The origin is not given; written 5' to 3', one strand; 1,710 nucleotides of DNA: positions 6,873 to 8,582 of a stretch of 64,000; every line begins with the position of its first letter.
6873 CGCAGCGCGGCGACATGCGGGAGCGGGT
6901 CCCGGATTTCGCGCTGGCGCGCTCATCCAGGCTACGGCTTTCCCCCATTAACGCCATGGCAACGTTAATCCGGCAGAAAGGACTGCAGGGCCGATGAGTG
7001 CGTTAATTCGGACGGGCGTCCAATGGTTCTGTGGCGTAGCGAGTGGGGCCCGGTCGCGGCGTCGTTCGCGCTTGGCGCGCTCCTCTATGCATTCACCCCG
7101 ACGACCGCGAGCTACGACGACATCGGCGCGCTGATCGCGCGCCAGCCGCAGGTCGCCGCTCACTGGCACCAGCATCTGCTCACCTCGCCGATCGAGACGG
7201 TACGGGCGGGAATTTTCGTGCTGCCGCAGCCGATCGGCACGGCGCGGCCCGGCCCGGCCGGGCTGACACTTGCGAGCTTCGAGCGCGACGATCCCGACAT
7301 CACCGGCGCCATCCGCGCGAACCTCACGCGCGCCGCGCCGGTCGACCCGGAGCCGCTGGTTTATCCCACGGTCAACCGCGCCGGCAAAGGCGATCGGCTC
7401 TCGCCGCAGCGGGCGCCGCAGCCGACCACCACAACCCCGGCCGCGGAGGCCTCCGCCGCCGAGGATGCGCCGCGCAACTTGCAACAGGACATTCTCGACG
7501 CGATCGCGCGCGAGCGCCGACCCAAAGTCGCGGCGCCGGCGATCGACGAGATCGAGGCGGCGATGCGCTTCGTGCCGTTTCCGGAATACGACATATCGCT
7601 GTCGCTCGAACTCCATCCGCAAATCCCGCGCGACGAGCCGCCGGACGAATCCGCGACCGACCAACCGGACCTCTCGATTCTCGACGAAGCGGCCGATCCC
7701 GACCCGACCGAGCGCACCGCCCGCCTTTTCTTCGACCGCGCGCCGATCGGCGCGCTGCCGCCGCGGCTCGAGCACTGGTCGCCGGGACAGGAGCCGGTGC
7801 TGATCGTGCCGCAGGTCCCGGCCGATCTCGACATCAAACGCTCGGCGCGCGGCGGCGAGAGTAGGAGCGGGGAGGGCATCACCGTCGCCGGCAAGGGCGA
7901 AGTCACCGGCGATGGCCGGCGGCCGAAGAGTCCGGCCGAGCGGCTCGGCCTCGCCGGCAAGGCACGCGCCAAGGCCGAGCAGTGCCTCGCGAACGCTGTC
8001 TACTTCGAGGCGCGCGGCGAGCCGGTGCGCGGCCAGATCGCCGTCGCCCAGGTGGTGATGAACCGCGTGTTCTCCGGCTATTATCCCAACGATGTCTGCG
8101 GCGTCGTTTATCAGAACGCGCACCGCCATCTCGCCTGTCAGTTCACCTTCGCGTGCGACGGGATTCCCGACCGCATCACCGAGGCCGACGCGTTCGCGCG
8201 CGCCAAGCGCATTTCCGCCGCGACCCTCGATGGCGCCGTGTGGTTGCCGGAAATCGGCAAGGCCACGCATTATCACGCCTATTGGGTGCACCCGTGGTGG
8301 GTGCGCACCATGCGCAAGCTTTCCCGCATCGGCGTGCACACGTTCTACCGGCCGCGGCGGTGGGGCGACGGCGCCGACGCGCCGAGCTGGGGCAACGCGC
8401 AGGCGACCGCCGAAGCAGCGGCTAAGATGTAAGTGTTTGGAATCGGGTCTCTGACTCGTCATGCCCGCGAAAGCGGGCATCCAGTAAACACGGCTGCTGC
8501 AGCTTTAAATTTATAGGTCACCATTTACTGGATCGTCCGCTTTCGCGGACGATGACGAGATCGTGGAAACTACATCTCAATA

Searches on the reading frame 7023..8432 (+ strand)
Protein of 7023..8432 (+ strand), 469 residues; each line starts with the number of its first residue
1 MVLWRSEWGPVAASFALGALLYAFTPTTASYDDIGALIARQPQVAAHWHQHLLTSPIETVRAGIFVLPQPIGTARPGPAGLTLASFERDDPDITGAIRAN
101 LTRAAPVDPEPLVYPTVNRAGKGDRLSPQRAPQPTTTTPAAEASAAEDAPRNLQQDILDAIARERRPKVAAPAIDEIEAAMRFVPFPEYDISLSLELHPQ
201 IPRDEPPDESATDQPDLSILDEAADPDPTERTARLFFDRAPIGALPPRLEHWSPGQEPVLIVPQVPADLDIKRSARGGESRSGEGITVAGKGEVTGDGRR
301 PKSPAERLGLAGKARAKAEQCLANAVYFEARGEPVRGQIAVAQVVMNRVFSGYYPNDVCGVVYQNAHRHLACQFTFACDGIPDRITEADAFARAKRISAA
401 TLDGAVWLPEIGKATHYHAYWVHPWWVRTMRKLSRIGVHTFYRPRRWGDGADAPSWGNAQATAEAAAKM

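Call 50: search_protein_families(library=pfam, proteins=[window:7023-8432:+], max_evalue=0.001)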
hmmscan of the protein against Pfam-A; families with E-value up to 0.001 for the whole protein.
window:7023-8432:+ (469 aa): 1 family
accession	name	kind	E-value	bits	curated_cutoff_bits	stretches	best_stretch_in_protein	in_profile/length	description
PF07486.17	Hydrolase_2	-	1.6e-24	86.9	27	1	332-442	1-100/100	Cell Wall Hydrolase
